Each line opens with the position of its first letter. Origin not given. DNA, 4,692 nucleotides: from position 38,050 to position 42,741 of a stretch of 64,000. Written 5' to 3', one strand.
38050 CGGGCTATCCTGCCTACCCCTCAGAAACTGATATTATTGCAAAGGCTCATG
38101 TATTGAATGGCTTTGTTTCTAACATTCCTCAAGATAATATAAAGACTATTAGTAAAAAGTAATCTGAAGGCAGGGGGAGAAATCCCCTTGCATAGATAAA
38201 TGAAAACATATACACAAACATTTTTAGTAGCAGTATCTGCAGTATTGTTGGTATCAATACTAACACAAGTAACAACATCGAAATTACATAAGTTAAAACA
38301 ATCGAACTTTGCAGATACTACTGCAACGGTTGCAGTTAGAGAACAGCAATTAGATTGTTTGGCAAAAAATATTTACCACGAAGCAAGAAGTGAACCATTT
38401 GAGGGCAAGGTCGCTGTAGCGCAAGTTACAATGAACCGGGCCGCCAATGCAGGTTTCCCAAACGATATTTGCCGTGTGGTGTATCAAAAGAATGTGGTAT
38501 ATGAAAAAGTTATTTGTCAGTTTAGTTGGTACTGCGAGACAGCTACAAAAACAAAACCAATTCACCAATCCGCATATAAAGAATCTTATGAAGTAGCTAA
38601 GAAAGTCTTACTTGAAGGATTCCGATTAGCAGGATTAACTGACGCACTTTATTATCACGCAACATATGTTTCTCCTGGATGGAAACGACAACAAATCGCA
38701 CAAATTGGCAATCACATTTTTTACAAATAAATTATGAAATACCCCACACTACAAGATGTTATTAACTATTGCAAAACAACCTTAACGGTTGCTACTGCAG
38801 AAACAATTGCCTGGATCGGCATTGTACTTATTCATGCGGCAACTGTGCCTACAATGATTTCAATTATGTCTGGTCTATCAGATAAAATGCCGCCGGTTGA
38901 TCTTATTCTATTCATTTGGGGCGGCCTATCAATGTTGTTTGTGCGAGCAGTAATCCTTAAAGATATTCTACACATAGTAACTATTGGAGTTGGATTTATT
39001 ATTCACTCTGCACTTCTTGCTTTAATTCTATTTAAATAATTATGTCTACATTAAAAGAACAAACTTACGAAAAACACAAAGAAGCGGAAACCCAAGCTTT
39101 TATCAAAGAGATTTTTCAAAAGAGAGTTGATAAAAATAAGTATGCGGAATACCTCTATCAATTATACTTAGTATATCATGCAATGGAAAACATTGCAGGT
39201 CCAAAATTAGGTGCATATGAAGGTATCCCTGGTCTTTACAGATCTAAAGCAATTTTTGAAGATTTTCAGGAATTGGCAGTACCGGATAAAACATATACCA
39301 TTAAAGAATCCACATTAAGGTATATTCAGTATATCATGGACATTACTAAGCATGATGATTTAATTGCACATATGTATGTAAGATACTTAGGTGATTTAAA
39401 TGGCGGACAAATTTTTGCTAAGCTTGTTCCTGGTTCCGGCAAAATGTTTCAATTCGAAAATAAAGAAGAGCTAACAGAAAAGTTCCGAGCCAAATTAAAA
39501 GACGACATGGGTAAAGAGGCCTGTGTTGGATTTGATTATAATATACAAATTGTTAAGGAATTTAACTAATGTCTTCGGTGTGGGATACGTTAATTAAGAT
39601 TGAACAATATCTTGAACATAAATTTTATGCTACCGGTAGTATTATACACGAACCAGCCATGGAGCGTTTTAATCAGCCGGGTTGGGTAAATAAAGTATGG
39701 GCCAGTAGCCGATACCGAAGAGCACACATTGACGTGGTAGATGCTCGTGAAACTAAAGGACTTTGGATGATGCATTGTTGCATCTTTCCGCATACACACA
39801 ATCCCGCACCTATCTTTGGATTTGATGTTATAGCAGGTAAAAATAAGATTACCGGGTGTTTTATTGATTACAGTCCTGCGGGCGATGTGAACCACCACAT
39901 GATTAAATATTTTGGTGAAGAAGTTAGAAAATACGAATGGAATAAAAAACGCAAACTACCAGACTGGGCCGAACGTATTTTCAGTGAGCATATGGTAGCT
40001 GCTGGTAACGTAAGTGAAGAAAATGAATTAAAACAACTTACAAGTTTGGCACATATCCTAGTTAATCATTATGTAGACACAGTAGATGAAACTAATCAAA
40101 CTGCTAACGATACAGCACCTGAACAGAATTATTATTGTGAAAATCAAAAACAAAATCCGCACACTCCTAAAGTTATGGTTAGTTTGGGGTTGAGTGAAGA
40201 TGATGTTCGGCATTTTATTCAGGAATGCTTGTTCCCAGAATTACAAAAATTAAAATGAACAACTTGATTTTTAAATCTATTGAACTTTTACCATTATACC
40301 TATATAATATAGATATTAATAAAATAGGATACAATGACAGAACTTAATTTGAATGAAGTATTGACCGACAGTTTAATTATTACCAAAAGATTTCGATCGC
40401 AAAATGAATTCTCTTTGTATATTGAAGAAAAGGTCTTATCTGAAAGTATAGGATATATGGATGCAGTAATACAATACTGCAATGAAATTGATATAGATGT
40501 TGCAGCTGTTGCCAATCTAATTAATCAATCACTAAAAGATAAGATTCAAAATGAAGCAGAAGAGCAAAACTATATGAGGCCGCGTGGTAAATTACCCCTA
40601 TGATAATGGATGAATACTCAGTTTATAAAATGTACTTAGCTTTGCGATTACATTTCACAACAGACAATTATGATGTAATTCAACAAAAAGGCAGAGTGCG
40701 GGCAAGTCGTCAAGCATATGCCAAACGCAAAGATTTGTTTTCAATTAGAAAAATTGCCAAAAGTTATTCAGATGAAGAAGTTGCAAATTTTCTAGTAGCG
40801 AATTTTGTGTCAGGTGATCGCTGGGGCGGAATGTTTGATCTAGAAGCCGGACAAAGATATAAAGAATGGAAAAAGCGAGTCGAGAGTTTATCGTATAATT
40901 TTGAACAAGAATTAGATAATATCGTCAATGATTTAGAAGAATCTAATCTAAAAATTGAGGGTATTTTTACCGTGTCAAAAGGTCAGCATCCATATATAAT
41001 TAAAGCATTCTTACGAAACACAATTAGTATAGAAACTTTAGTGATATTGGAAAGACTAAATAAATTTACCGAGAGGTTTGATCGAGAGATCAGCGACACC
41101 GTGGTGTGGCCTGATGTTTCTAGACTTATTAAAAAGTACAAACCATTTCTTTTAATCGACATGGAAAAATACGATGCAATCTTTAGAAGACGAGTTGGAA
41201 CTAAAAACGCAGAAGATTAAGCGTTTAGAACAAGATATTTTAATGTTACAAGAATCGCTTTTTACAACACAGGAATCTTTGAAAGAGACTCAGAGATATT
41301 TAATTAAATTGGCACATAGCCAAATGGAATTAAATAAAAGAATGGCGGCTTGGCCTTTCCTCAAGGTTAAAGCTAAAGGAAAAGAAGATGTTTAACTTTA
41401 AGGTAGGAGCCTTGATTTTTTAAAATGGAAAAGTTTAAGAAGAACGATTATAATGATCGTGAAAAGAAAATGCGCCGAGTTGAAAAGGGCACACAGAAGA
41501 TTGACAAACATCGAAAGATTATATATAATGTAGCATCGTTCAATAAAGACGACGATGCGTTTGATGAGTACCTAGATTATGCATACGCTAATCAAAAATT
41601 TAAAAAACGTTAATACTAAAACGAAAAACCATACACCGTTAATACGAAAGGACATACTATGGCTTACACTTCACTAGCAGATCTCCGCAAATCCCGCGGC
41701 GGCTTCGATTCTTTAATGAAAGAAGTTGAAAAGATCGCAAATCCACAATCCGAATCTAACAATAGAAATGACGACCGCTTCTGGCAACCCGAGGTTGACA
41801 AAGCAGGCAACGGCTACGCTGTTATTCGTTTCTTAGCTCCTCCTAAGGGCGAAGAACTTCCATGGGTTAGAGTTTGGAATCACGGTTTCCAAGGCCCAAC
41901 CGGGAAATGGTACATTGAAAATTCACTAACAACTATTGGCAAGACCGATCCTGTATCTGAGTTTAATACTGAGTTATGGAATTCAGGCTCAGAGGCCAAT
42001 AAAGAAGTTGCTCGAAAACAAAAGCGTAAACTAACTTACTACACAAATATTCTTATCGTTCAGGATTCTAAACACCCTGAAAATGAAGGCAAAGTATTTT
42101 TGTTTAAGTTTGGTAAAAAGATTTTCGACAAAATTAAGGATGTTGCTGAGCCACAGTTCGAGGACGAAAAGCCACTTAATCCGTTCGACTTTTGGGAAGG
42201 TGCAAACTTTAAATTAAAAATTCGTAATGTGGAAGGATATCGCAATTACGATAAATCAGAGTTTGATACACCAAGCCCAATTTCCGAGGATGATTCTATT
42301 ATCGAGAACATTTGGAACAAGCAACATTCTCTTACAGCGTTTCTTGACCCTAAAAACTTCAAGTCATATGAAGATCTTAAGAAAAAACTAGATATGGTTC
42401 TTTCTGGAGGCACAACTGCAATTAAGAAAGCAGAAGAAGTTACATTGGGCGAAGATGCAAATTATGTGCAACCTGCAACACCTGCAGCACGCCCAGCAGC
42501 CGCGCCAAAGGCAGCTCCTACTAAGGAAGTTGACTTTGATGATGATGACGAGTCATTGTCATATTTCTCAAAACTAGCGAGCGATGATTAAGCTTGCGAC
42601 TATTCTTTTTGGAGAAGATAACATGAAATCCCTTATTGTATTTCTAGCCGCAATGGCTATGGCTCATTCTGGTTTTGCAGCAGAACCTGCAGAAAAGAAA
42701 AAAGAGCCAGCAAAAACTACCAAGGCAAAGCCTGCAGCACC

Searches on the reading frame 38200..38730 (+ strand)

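Call 12: search_protein_families(library=pfam, proteins=[window:38200-38730:+], max_evalue=0.01)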
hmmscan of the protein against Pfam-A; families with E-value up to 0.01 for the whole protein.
window:38200-38730:+ (176 aa): 1 family
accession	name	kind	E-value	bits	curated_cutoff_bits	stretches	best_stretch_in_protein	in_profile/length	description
PF07486.17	Hydrolase_2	-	1.3e-25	90.4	27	1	64-175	1-100/100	Cell Wall Hydrolase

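Call 13: search_protein_families(library=phrogs, proteins=[window:38200-38730:+], max_evalue=0.001)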
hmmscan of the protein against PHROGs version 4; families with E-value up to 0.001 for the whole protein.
window:38200-38730:+ (176 aa): 4 families
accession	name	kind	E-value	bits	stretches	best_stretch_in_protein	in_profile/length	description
phrog_938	-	lysis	3.7e-22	78.3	1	30-176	32-171/2185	endolysin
phrog_14642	-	lysis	2.6e-16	60.7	1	17-176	69-215/215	endolysin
phrog_15649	-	lysis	0.00016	20.8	1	41-154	221-329/1079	endolysin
phrog_17417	-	unknown function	0.00024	21.9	1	45-99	77-131/192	-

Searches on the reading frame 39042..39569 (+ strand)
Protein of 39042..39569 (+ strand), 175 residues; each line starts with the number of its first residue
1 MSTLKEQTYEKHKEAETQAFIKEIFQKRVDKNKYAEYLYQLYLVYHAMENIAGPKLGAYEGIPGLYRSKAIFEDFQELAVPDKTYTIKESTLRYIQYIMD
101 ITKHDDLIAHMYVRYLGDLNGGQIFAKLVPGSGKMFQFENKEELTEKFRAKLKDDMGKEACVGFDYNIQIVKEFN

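Call 12: search_protein_families(library=pfam, proteins=[window:39042-39569:+], max_evalue=0.01)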
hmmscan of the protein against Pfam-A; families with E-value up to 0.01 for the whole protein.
window:39042-39569:+ (175 aa): 1 family
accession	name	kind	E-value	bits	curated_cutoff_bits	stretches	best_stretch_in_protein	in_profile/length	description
PF01126.25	Heme_oxygenase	-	9.4e-26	91.3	23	1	3-131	6-142/204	Heme oxygenase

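Call 13: search_protein_families(library=phrogs, proteins=[window:39042-39569:+], max_evalue=0.001)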
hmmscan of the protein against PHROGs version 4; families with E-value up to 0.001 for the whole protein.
window:39042-39569:+ (175 aa): 1 family
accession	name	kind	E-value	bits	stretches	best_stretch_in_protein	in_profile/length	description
phrog_17328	-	unknown function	7.9e-14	52.7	1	3-128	6-139/230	-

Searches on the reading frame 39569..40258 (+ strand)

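Call 12: search_protein_families(library=pfam, proteins=[window:39569-40258:+], max_evalue=0.01)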
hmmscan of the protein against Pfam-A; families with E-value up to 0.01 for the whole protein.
window:39569-40258:+ (229 aa): 1 family
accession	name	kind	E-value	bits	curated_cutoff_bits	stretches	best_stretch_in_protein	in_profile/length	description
PF05996.17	Fe_bilin_red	-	2.2e-18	67.2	31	1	41-223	39-228/228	Ferredoxin-dependent bilin reductase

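Call 13: search_protein_families(library=phrogs, proteins=[window:39569-40258:+], max_evalue=0.001)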
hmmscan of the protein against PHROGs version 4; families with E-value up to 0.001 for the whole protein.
window:39569-40258:+ (229 aa): 1 family
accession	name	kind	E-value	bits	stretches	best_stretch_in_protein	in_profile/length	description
phrog_7278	-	moron, auxiliary metabolic gene and host takeover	2e-25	90.8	1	40-223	43-227/231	ferredoxin oxidoreductase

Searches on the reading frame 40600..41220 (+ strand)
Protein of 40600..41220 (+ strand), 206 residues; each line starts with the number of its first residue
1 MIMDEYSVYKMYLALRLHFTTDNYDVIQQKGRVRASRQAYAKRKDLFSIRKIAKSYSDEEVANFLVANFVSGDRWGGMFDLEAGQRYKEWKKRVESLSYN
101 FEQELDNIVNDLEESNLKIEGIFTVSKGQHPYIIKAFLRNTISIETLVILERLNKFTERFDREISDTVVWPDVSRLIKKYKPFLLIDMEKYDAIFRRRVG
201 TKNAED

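Call 12: search_protein_families(library=pfam, proteins=[window:40600-41220:+], max_evalue=0.01)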
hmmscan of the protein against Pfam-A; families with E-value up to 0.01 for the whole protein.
window:40600-41220:+ (206 aa): 3 families
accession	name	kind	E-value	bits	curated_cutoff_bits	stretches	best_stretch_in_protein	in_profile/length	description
PF08993.15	T4_Gp59_N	-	5.7e-12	46.3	25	1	4-72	2-69/93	T4 gene Gp59 loader of gp41 DNA helicase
PF08994.15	T4_Gp59_C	-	6.2e-12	46.5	25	1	101-196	1-102/109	T4 gene Gp59 loader of gp41 DNA helicase C-term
PF05450.20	Nicastrin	-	0.0026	17.8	25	1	81-167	100-186/218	Nicastrin large lobe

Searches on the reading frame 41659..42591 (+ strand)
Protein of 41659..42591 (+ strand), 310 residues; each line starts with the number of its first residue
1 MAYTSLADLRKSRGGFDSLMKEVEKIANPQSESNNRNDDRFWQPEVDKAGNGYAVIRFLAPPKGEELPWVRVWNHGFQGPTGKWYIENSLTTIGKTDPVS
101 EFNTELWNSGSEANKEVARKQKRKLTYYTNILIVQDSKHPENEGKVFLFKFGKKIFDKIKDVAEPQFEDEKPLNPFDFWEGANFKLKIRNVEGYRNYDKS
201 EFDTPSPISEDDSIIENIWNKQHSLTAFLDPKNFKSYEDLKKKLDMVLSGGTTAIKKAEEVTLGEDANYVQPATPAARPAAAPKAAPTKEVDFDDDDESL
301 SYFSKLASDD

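Call 12: search_protein_families(library=pfam, proteins=[window:41659-42591:+], max_evalue=0.01)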
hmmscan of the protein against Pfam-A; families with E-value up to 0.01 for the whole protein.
window:41659-42591:+ (310 aa): 1 family
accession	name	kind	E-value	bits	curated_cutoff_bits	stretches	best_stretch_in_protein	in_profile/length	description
PF08804.16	gp32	-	1.4e-49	169.4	26.8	1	50-247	1-207/208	gp32 DNA binding protein like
